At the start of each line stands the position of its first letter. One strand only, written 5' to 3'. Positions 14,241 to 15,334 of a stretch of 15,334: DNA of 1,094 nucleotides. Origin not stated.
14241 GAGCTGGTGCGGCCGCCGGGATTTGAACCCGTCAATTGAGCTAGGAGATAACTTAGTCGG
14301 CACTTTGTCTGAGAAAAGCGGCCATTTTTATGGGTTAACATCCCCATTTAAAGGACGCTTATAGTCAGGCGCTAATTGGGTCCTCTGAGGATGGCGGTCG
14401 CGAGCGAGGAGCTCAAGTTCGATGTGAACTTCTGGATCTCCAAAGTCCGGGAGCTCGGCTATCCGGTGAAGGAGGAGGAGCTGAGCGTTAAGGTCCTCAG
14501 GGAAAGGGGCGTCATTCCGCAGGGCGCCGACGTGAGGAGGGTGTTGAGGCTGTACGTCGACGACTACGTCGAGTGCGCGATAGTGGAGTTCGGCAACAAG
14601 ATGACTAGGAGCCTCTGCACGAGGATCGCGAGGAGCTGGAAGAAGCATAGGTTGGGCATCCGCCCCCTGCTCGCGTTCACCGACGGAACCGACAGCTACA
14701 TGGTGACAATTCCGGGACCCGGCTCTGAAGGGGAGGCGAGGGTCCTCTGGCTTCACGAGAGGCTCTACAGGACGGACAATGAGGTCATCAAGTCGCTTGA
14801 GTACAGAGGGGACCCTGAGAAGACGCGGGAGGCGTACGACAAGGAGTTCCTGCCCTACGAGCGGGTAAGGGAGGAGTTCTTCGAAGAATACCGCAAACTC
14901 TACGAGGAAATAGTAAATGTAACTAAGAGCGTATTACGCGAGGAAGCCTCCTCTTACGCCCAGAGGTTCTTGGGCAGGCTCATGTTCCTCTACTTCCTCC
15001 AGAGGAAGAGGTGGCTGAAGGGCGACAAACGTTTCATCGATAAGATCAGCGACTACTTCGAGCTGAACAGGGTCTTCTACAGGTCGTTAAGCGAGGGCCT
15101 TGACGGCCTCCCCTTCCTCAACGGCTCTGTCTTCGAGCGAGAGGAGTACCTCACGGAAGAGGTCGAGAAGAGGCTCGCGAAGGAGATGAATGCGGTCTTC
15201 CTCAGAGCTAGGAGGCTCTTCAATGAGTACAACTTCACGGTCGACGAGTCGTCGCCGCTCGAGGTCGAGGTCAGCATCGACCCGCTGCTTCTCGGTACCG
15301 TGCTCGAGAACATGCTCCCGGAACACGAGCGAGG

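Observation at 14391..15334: Unlisted open-ended ORF: start of a type IIG / BREX-PglX-like DNA methyltransferase at the edge of a probable island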

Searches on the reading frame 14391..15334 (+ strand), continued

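Call 22: find_encoding_contigs(protein=P0009, flank=10000, max_places=2)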
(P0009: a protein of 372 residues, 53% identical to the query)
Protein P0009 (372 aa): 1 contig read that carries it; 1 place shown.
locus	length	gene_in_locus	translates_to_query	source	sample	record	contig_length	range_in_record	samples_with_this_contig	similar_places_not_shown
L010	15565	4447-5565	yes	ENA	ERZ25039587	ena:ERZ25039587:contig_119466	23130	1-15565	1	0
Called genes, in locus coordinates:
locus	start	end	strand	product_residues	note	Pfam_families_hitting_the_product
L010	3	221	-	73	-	?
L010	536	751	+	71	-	-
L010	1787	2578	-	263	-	-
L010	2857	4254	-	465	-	PF03235:GmrSD_N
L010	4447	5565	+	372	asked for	-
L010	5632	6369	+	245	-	PF07669:Eco57I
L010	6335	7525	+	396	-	PF22837:M_Eco57I_C (faint)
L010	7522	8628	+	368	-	PF13091:PLDc_2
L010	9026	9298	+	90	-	PF13091:PLDc_2 (weak)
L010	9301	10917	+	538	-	PF00270:DEAD (faint), PF04851:ResIII (faint), PF00176:SNF2-rel_dom, PF00271:Helicase_C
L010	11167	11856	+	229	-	-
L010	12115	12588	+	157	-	PF14130:Cap4_nuclease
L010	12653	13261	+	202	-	-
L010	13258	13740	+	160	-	-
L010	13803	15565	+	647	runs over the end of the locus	PF13476:AAA_23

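Call 23: find_encoding_contigs(protein=P0003, flank=10000, max_places=2)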
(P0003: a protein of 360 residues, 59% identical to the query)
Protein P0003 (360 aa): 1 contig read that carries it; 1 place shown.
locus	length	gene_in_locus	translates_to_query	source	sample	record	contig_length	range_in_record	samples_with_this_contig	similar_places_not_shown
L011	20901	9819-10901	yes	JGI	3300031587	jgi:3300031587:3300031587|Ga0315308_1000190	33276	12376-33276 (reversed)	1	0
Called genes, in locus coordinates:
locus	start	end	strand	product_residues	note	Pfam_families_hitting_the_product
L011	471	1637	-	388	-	PF13091:PLDc_2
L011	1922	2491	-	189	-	-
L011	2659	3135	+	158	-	-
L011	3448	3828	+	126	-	-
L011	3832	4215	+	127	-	-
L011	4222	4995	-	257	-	-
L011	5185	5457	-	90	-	-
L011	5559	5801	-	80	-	-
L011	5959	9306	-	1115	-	-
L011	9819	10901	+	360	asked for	-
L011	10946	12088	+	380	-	PF22837:M_Eco57I_C (faint)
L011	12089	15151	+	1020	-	PF13091:PLDc_2, PF00270:DEAD (faint), PF04851:ResIII (weak), PF20720:nSTAND3 (weak), PF00176:SNF2-rel_dom, PF00271:Helicase_C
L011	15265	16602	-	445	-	PF09903:DUF2130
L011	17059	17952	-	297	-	-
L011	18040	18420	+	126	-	-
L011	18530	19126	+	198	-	-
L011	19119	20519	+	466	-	-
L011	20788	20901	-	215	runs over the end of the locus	-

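Call 24: find_encoding_contigs(protein=P0006, flank=10000, max_places=3)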
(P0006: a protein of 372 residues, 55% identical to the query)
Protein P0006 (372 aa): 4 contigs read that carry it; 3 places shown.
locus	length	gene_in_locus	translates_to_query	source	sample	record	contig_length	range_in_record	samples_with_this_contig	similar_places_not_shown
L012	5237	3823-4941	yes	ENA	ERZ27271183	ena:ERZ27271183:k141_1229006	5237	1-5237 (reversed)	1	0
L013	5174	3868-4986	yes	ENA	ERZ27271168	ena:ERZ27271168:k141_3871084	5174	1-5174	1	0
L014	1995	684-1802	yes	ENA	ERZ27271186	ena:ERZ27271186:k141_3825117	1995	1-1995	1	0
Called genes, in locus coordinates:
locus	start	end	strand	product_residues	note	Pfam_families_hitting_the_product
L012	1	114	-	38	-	?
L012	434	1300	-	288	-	-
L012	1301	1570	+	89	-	-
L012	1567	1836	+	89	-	-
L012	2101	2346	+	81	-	-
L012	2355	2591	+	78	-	-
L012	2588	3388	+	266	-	-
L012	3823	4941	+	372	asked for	-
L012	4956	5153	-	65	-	-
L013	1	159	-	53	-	?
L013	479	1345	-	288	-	-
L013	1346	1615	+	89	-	-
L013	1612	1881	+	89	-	-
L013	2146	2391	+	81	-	-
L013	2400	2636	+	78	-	-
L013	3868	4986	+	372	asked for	-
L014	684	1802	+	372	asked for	-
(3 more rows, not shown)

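Call 25: find_encoding_contigs(protein=P0010, flank=10000, max_places=2)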
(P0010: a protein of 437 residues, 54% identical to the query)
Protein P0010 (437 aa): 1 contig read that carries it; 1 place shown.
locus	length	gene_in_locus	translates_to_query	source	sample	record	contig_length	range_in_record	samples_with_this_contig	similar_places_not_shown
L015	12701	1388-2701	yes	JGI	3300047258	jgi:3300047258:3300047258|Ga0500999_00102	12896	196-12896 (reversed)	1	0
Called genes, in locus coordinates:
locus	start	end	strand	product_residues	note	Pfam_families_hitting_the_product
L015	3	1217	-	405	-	?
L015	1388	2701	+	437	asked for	PF20473:MmeI_Mtase (weak)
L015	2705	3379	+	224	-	PF07669:Eco57I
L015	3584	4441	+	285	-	PF22837:M_Eco57I_C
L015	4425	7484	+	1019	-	PF13091:PLDc_2, PF00270:DEAD (faint), PF04851:ResIII (faint), PF00176:SNF2-rel_dom, PF00271:Helicase_C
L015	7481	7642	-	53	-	-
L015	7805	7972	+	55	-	-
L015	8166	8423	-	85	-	-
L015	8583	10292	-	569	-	-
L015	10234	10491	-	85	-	-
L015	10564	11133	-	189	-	-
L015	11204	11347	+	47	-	-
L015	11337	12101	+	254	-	PF04471:Mrr_cat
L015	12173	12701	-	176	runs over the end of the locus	-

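Call 36: search_protein_representatives(protein=window:14391-15334:+)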
Query: 314 residues. Proteins with E-value up to 0.001 (for the whole library): 2298; up to 1e-10: 422; up to 1e-30: 10. The best 150 are listed.
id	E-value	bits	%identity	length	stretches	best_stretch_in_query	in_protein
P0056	2.0e-145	500.3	72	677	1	5-314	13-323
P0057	7.1e-98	344.2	54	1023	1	9-314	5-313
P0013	6.4e-93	327.9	51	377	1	5-314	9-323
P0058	8.1e-90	317.7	59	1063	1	9-314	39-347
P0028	1.4e-62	228.2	51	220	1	9-218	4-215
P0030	1.9e-61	224.5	42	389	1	6-314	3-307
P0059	1.5e-60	221.6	42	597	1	8-313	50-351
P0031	3.0e-57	210.8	52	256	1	4-200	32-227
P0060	2.6e-50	188.0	62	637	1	171-314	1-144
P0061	4.4e-36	141.3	58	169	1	95-219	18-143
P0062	6.0e-26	108.0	55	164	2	88-169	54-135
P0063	1.2e-23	100.5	39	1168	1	123-314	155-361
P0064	7.7e-23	97.8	46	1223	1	122-314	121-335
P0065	1.2e-22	97.1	47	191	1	8-121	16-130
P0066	1.5e-21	93.5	49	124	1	106-198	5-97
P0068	5.4e-20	88.4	36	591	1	21-314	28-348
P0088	8.8e-17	77.9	40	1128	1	67-312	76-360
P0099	4.1e-16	75.7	33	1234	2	41-226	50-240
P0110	1.1e-15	74.3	34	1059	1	105-312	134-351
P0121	2.0e-15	73.4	34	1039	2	89-236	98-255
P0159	3.1e-14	69.5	35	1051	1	91-311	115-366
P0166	4.4e-14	69.0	32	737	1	22-312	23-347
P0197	1.7e-13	67.1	36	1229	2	70-217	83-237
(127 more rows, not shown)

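Call 37: search_protein_families(library=pfam, proteins=[P0056, P0057, P0058, P0059, P0063, P0064], max_evalue=0.001)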
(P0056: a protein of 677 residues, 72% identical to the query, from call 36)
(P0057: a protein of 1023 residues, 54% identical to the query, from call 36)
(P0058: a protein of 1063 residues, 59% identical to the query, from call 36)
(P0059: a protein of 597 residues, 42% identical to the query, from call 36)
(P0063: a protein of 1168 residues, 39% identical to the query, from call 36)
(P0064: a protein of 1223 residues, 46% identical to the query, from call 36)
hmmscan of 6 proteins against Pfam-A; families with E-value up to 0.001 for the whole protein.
P0056 (677 aa): 4 families
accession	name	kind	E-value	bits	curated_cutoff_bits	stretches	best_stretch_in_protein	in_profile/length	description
PF07669.17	Eco57I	-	5.7e-26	92.1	25.3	1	441-637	2-149/171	Eco57I restriction-modification methylase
PF20473.4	MmeI_Mtase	-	4.6e-12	46.1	27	1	377-462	4-85/259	MmeI, DNA-methyltransferase domain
PF02384.22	N6_Mtase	-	1.7e-06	28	20.4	0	395-462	49-100/311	N-6 DNA Methylase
PF25120.1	DUF7814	-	0.00027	21.1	27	1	219-267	107-166/228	Domain of unknown function (DUF7814)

P0057 (1023 aa): 3 families
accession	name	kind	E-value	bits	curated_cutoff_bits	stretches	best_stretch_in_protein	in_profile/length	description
PF07669.17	Eco57I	-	4.8e-25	89.1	25.3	1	429-619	1-149/171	Eco57I restriction-modification methylase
PF20473.4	MmeI_Mtase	-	1.4e-12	47.8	27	1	367-593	5-187/259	MmeI, DNA-methyltransferase domain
PF02384.22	N6_Mtase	-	2.9e-09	37.1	20.4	0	543-609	123-189/311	N-6 DNA Methylase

P0058 (1063 aa): 5 families
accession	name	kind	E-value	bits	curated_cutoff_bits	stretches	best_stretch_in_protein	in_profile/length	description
PF07669.17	Eco57I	-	2.7e-30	106.1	25.3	1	468-662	2-148/171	Eco57I restriction-modification methylase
PF20473.4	MmeI_Mtase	-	4.6e-13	49.4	27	1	404-489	4-85/259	MmeI, DNA-methyltransferase domain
PF02384.22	N6_Mtase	-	1.2e-08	35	20.4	0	420-488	47-99/311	N-6 DNA Methylase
PF22837.1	M_Eco57I_C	-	5.7e-05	23.1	27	1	855-1023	111-270/283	Type II methyltransferase M.Eco57I, C-terminal domain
PF01170.24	UPF0020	-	0.00025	21.2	22.3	0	423-484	32-94/197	RMKL-like, methyltransferase domain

P0059 (597 aa): 3 families
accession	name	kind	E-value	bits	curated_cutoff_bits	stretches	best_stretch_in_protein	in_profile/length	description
PF20473.4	MmeI_Mtase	-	1.4e-05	24.9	27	1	433-534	6-85/259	MmeI, DNA-methyltransferase domain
PF07669.17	Eco57I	-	4.7e-05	24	25.3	1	512-561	1-45/171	Eco57I restriction-modification methylase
PF25120.1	DUF7814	-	0.00045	20.4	27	0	250-294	109-164/228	Domain of unknown function (DUF7814)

P0063 (1168 aa): 5 families
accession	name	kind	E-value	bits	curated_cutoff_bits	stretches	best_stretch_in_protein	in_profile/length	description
PF07669.17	Eco57I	-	2.1e-26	93.5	25.3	1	475-711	1-165/171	Eco57I restriction-modification methylase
PF20473.4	MmeI_Mtase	-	1.1e-09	38.3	27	1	416-497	9-85/259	MmeI, DNA-methyltransferase domain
PF02384.22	N6_Mtase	-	6.3e-07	29.5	20.4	0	423-500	43-103/311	N-6 DNA Methylase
PF20465.4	MmeI_hel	-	3.1e-05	25.1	27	1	227-296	4-75/75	MmeI, helicase spacer domain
PF12950.13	TaqI_C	-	7.4e-05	23.4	26.5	0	953-1061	32-117/118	TaqI-like C-terminal specificity domain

P0064 (1223 aa): 6 families
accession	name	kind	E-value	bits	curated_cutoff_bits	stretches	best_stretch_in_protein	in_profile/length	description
PF07669.17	Eco57I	-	4.4e-28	98.9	25.3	2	566-718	8-165/171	Eco57I restriction-modification methylase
PF02384.22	N6_Mtase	-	3.7e-12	46.6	20.4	1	630-802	122-291/311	N-6 DNA Methylase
PF20473.4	MmeI_Mtase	-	2.9e-09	36.9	27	1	387-497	10-122/259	MmeI, DNA-methyltransferase domain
PF20465.4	MmeI_hel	-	1.6e-05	26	27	1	201-274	5-75/75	MmeI, helicase spacer domain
PF25120.1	DUF7814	-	0.00027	21.2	27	0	242-278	120-160/228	Domain of unknown function (DUF7814)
PF01170.24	UPF0020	-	0.00027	21.1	22.3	0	396-461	28-93/197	RMKL-like, methyltransferase domain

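Call 38: search_protein_families(library=padloc, proteins=[P0056, P0057, P0058], max_evalue=0.00001)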
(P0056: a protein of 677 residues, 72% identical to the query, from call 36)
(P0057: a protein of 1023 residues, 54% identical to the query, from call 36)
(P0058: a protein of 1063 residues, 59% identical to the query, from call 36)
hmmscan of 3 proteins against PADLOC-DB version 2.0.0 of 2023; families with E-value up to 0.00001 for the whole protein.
P0056 (677 aa): 45 families (the best 25 are shown)
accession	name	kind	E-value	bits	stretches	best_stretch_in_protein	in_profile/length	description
PDLC03601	REase_MTase_IIG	-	1.8e-47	159.8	2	164-487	205-556/1110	Type IIG restriction enzyme-methyltransferase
PDLC03596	REase_MTase_IIG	-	5.7e-41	138.5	1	389-639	537-790/1148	Type IIG restriction enzyme-methyltransferase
PDLC03612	REase_MTase_IIG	-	9.5e-31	104.8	2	565-639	808-883/1247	Type IIG restriction enzyme-methyltransferase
PDLC02523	PglX|PglXI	-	5.8e-21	72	2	561-662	559-659/1428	PglX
PDLC02521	PglX|PglXI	-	7.7e-19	65.2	1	363-628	274-545/1174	PglX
PDLC03628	REase_MTase_IIG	-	3.8e-18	63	1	165-344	160-355/1100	Type IIG restriction enzyme-methyltransferase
PDLC03627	REase_MTase_IIG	-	1.2e-16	57.6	1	304-462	327-481/1136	Type IIG restriction enzyme-methyltransferase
PDLC03609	REase_MTase_IIG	-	3.1e-16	56.4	2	381-464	424-512/1066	Type IIG restriction enzyme-methyltransferase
PDLC03313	MTase_II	-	3.5e-16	56.8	1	563-638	144-220/563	Type II methyltransferase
PDLC03600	REase_MTase_IIG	-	1.2e-15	54.6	2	564-661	497-595/1205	Type IIG restriction enzyme-methyltransferase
PDLC02524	PglX|PglXI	-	8.4e-15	52.2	1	388-671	120-406/722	PglX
PDLC03598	REase_MTase_IIG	-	3.7e-14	49.6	1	175-462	167-435/912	Type IIG restriction enzyme-methyltransferase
PDLC02525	PglX|PglXI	-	4.6e-14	50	1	363-627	258-518/607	PglX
PDLC02643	DrmMI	-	7.9e-14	48.5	1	387-462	595-695/1347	DrmMI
PDLC03335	MTase_II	-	2.1e-13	47.8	1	564-640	196-274/607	Type II methyltransferase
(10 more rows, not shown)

P0057 (1023 aa): 36 families (the best 25 are shown)
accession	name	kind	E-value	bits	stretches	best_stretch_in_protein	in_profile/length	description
PDLC03601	REase_MTase_IIG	-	6.6e-43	144.7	2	185-480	237-560/1110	Type IIG restriction enzyme-methyltransferase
PDLC03596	REase_MTase_IIG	-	4.3e-33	112.4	1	378-620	537-789/1148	Type IIG restriction enzyme-methyltransferase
PDLC03612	REase_MTase_IIG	-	7.3e-28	95.3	2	546-946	807-1190/1247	Type IIG restriction enzyme-methyltransferase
PDLC03609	REase_MTase_IIG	-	5.7e-22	75.4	2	545-727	557-750/1066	Type IIG restriction enzyme-methyltransferase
PDLC02521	PglX|PglXI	-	5.9e-21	72.2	1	353-672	275-613/1174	PglX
PDLC03600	REase_MTase_IIG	-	8.8e-19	65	2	546-724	497-690/1205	Type IIG restriction enzyme-methyltransferase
PDLC03366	MTase_II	-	3.4e-18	63.7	2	546-660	108-235/568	Type II methyltransferase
PDLC03627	REase_MTase_IIG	-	3.5e-17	59.5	1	295-596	328-618/1136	Type IIG restriction enzyme-methyltransferase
PDLC03313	MTase_II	-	7.5e-17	59.1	1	544-623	143-223/563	Type II methyltransferase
PDLC03267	MTase_II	-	9.2e-17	59.1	1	545-728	106-306/539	Type II methyltransferase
PDLC03226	MTase_II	-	9.7e-16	55.5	1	544-648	125-234/579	Type II methyltransferase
PDLC03335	MTase_II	-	2.5e-15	54.2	1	521-623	170-275/607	Type II methyltransferase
PDLC03604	REase_MTase_IIG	-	1.3e-14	51.3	1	378-731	385-735/1011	Type IIG restriction enzyme-methyltransferase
PDLC03338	MTase_II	-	3.3e-14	50.5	1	546-621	246-318/604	Type II methyltransferase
PDLC03628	REase_MTase_IIG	-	1.8e-13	47.5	0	154-215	158-220/1100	Type IIG restriction enzyme-methyltransferase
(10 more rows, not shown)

P0058 (1063 aa): 41 families (the best 25 are shown)
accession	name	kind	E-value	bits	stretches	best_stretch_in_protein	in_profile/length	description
PDLC03601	REase_MTase_IIG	-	1.6e-45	153.4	2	220-514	237-556/1110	Type IIG restriction enzyme-methyltransferase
PDLC03596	REase_MTase_IIG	-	3.2e-38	129.4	1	416-770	537-903/1148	Type IIG restriction enzyme-methyltransferase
PDLC03612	REase_MTase_IIG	-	4.6e-38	129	3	590-768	807-998/1247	Type IIG restriction enzyme-methyltransferase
PDLC03267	MTase_II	-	2.7e-29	100.5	2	850-1024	355-526/539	Type II methyltransferase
PDLC02521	PglX|PglXI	-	3.1e-22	76.4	1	393-682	280-575/1174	PglX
PDLC02525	PglX|PglXI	-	1e-18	65.3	1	416-667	280-532/607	PglX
PDLC03627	REase_MTase_IIG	-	2.1e-18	63.5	1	328-488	327-480/1136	Type IIG restriction enzyme-methyltransferase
PDLC03600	REase_MTase_IIG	-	4e-18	62.8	1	390-709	270-622/1205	Type IIG restriction enzyme-methyltransferase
PDLC03628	REase_MTase_IIG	-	1.4e-17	61.1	1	181-373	153-360/1100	Type IIG restriction enzyme-methyltransferase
PDLC02524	PglX|PglXI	-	1.5e-17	61.3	1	391-696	96-405/722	PglX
PDLC02523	PglX|PglXI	-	4.3e-17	59.2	2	414-489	325-405/1428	PglX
PDLC02528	PglX|PglXI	-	4.8e-17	59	1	416-768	287-658/1125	PglX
PDLC03226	MTase_II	-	8.4e-17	59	1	575-676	116-217/579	Type II methyltransferase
PDLC03313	MTase_II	-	1.2e-16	58.3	1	576-663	127-219/563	Type II methyltransferase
PDLC03606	REase_MTase_IIG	-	1.6e-16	57.7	1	559-704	427-592/935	Type IIG restriction enzyme-methyltransferase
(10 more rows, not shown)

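Call 40: find_encoding_contigs(protein=P0057, flank=8000, max_places=3)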
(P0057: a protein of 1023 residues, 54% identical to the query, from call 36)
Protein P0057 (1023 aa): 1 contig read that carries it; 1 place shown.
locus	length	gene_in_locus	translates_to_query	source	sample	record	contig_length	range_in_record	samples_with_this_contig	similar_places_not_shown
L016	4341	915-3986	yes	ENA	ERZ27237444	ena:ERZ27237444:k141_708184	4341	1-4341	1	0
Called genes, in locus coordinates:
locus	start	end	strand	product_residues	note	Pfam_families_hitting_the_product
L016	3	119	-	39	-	?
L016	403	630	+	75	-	-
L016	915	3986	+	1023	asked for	PF02384:N6_Mtase (faint), PF20473:MmeI_Mtase, PF07669:Eco57I, PF22837:M_Eco57I_C (faint)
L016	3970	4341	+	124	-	?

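Call 44: find_related_loci(query=window:14391-15334:+, collection=metagenome_contigs, flank=10000)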
Query window:14391-15334:+ (314 aa) in metagenome_contigs; peptide patterns used: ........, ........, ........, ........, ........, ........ (x = any residue, [..] = any of these).
154 stretches matched a pattern, but none encodes a relative of the query by tblastn (E <= 1e-3).

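Call 49: predict_structure(alignment_id=A1)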
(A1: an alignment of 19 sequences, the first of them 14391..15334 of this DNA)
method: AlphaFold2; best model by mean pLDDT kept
length: 314 residues; sequences in the alignment: 19
mean_pLDDT: 83.4   pTM: 0.79
mean pLDDT of the five models: 83.4, 82.4, 81.2, 80.4, 79.1
residues with pLDDT >= 90: 142; 70-90: 124; 50-70: 22; < 50: 26
segments of 3 or more residues with pLDDT < 50: 1-5, 284-287, 298-314
pLDDT, mean of each block of 10 residues (from residue 1): 58 97 96 96 94 95 94 92 88 95 91 86 86 91 90 80 85 95 92 84 80 86 90 74 66 90 93 87 55 58 43 38
secondary structure, 60 per line:
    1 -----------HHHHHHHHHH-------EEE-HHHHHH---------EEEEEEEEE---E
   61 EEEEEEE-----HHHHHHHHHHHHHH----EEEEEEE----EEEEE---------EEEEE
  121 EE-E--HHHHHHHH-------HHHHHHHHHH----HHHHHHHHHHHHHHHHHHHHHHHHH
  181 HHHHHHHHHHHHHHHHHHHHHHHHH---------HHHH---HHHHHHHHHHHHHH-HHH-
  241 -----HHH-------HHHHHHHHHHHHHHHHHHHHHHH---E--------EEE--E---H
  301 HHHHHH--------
elements in order: H12-21 E29-31 H33-38 E48-56 E60-67 H73-86 E91-97 E102-106 E116-122 H127-134 H142-151 H156-205 H215-218 H222-235 H256-278 E291-293 H300-306

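Call 52: fold_search(model_id=the predicted structure, library=pdb)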
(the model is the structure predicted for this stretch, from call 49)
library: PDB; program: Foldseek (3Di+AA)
matches with E <= 10: 653; with E <= 0.001: 0
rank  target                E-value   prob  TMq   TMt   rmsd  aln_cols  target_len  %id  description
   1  3n2q                  1.5e-01  0.28  0.18  0.19  15.8       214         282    6  Crystal structure of Sex pheromone staph-cAM373 precursor (released 2010-06-02)
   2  4atb_B                1.8e-01  0.09  0.17  0.17  18.3       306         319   13  Crystal structure of the NF90-NF45 dimerisation domain complex with CTP (released 2012-08-01)
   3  6sxj                  2.8e-01  0.09  0.16  0.19  18.0       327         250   12  Crystal structure of spectinomycin adenyltransferase AAD(9) from Enterococcus faecialis (released 2020-04-15)
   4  3wb9_A                3.1e-01  0.30  0.16  0.17  15.7       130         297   12  Crystal Structures of meso-diaminopimelate dehydrogenase from Symbiobacterium thermophilum (released 2014-03-26)
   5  8hp0_A                3.5e-01  0.21  0.15  0.16  15.4       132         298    8  Crystal structure of meso-diaminopimelate dehydrogenase from Prevotella timonensis (released 2023-12-13)
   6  3bio_A                3.9e-01  0.20  0.16  0.17  15.3       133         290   13  Crystal structure of oxidoreductase (Gfo/Idh/MocA family member) from Porphyromonas gingivalis W83 (released 2007-12-25)
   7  9ksn_B                3.9e-01  0.20  0.17  0.17  14.8       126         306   10  Crystal structure of meso-diaminopimelate dehydrogenase from Bacillus thermozeamaize mutant M9 complexed with NADP+ (released 2025-05-21)
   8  4hn3_A                3.9e-01  0.16  0.14  0.14   7.4       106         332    8  The crystal structure of a sex pheromone precursor (lmo1757) from Listeria monocytogenes EGD-e (released 2012-10-31)
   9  3bt7_A                4.1e-01  0.25  0.15  0.13  10.8       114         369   10  Structure of E. coli 5-Methyluridine Methyltransferase TrmA in complex with 19 nucleotide T-arm analogue (released 2008-04-29)
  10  9ksn_A                4.4e-01  0.20  0.17  0.18  14.8       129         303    9  Crystal structure of meso-diaminopimelate dehydrogenase from Bacillus thermozeamaize mutant M9 complexed with NADP+ (released 2025-05-21)
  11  8zmx_B                4.4e-01  0.09  0.12  0.13  14.7       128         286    8  Crystal Structures of meso-diaminopimelate dehydrogenase from Bacillus thermozeamaize (released 2024-11-13)
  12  4at7_B                4.4e-01  0.07  0.17  0.17  18.6       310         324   14  Crystal structure of the NF90-NF45 dimerisation domain complex (released 2012-08-01)
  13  9ksn_C                4.6e-01  0.20  0.17  0.17  15.2       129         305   11  Crystal structure of meso-diaminopimelate dehydrogenase from Bacillus thermozeamaize mutant M9 complexed with NADP+ (released 2025-05-21)
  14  4hn3_C                4.9e-01  0.15  0.15  0.14   7.3       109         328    9  The crystal structure of a sex pheromone precursor (lmo1757) from Listeria monocytogenes EGD-e (released 2012-10-31)
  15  7uy4_B                4.9e-01  0.08  0.17  0.20  19.0       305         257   10  Aminoglycoside-modifying enzyme ANT-3,9 in complex with spectinomycin and AMP-PNP (released 2023-05-10)
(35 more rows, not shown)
